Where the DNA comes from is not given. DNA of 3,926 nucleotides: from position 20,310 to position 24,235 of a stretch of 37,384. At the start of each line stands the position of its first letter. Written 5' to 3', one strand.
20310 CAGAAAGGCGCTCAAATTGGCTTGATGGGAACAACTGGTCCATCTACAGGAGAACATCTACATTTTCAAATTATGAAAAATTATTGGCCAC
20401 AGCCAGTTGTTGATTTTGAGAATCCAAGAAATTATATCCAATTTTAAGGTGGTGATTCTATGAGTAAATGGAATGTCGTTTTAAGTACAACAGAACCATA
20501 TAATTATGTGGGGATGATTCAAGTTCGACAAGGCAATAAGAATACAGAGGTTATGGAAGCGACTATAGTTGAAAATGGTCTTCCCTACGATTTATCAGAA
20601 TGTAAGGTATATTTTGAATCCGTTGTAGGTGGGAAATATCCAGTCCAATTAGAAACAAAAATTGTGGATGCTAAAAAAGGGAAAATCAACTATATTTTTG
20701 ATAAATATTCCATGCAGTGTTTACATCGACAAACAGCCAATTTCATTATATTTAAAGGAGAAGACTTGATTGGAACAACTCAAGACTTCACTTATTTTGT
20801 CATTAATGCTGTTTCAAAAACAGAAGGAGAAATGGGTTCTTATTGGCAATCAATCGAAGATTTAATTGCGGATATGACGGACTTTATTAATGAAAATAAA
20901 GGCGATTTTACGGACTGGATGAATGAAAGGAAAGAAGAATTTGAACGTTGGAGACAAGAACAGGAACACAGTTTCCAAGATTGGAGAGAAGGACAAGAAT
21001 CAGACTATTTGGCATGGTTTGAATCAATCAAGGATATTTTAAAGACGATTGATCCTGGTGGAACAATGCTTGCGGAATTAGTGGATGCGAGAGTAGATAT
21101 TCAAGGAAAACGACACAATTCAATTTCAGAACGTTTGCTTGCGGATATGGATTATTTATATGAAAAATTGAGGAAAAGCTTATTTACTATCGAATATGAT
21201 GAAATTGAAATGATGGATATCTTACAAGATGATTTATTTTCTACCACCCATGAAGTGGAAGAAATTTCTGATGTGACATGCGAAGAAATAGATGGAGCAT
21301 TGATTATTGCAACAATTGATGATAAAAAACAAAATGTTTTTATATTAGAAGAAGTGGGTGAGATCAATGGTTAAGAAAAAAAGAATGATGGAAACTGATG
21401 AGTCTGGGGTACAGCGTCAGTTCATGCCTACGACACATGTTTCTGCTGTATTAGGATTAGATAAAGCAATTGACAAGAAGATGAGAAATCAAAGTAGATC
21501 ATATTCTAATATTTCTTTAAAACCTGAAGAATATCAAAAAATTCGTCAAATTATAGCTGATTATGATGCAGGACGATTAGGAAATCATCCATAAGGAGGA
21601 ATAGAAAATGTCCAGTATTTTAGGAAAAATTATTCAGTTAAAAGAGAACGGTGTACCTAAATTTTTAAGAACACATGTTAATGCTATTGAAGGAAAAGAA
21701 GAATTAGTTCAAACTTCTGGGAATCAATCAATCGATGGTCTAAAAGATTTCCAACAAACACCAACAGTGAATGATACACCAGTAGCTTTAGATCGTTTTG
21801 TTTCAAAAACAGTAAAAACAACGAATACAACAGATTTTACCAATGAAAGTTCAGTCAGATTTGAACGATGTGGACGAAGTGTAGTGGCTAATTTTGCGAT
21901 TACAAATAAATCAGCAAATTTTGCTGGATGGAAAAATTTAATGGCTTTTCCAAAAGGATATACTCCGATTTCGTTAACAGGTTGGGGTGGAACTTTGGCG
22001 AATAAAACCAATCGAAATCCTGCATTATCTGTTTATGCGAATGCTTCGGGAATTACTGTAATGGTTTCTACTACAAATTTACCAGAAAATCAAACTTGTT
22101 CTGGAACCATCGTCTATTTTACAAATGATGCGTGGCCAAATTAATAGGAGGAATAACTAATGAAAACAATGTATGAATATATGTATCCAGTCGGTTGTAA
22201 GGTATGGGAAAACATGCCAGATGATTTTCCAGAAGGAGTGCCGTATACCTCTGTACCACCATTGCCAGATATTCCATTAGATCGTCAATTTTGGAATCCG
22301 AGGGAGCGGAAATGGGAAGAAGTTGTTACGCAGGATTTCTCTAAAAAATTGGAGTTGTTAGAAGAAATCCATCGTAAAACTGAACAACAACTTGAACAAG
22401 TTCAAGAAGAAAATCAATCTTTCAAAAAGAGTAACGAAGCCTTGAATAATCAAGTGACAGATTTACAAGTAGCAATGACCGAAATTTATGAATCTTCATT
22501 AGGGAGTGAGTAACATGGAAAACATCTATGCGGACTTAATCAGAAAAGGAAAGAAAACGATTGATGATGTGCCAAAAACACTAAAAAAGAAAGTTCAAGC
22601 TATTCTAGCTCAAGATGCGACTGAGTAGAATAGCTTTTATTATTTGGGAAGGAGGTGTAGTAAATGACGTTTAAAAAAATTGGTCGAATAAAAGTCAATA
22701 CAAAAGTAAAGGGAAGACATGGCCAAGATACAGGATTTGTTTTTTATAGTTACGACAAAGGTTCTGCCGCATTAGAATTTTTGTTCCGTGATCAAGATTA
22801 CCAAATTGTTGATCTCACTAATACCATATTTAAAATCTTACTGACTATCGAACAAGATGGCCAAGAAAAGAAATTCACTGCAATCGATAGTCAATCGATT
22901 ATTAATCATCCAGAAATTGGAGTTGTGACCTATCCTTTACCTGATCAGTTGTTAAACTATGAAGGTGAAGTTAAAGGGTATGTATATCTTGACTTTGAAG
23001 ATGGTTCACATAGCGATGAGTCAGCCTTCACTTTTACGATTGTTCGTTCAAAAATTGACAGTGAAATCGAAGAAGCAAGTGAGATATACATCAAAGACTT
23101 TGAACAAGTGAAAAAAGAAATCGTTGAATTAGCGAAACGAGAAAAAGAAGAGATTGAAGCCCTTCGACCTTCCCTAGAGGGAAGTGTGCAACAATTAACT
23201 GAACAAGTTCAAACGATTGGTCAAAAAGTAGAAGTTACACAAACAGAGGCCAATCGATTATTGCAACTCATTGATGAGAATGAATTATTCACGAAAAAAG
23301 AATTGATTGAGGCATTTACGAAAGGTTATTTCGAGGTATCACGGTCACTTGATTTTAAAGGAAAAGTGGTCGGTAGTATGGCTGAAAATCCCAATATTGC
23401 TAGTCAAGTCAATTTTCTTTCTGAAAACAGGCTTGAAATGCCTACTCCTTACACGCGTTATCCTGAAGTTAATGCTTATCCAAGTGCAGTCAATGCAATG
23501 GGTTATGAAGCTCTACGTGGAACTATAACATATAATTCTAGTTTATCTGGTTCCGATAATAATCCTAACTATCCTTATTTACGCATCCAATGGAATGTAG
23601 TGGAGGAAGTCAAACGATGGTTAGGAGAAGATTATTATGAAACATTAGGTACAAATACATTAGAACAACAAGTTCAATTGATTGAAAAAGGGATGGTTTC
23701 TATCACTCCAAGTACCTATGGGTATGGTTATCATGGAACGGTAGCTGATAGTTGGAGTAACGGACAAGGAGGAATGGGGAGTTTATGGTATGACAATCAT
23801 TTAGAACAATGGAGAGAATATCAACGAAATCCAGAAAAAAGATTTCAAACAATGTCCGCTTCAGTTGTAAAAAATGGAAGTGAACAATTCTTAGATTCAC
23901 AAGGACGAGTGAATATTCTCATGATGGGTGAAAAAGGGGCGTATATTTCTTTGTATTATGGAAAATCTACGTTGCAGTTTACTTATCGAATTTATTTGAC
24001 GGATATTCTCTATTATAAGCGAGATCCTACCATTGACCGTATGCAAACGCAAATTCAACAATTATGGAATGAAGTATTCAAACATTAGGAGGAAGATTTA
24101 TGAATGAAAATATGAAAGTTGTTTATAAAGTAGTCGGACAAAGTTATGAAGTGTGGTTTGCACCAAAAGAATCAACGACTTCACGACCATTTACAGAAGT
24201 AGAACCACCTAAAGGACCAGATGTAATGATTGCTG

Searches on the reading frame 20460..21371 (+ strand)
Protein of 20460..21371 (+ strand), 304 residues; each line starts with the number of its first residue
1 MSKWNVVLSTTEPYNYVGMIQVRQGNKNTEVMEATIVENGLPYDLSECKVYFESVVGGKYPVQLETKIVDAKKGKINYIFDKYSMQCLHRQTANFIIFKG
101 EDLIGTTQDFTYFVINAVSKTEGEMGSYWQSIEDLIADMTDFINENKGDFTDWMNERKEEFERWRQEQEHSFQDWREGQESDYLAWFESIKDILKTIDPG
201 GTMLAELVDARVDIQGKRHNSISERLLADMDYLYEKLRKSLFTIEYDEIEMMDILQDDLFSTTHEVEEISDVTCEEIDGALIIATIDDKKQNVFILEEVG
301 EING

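Call 92: search_protein_families(library=pfam, proteins=[window:20460-21371:+], max_evalue=0.001)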
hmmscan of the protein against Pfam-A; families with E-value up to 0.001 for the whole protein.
window:20460-21371:+ (304 aa): 1 family
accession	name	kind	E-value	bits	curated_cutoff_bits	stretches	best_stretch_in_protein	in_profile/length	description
PF10651.15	BppU_N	-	2.5e-32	112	23.1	1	3-141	2-142/142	BppU N-terminal domain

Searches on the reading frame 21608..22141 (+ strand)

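Call 92: search_protein_families(library=pfam, proteins=[window:21608-22141:+], max_evalue=0.001)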
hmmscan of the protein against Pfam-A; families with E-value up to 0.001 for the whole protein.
window:21608-22141:+ (178 aa): 1 family
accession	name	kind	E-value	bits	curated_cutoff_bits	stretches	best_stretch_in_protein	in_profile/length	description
PF18338.7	BppL_N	-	0.00017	21.5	25.8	1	34-53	6-25/25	Lower baseplate protein N-terminal domain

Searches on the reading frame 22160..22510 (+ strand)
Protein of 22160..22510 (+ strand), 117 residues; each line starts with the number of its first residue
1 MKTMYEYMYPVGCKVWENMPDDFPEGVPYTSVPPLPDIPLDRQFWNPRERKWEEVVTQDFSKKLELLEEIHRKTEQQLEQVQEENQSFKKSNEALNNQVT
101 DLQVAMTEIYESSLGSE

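Call 92: search_protein_families(library=pfam, proteins=[window:22160-22510:+], max_evalue=0.001)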
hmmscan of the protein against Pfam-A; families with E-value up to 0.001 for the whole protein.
window:22160-22510:+ (117 aa): 1 family
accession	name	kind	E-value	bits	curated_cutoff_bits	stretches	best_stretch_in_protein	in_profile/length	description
PF24627.1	PUMA_CC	-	0.00012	22.5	30.1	1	55-103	15-63/74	PUMA coiled-coil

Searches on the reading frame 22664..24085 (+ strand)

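Call 92: search_protein_families(library=pfam, proteins=[window:22664-24085:+], max_evalue=0.001)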
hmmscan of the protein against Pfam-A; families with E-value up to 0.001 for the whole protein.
window:22664-24085:+ (474 aa): 1 family
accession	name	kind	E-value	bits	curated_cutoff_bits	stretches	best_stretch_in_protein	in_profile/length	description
PF10651.15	BppU_N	-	4.8e-11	43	23.1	1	12-153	8-140/142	BppU N-terminal domain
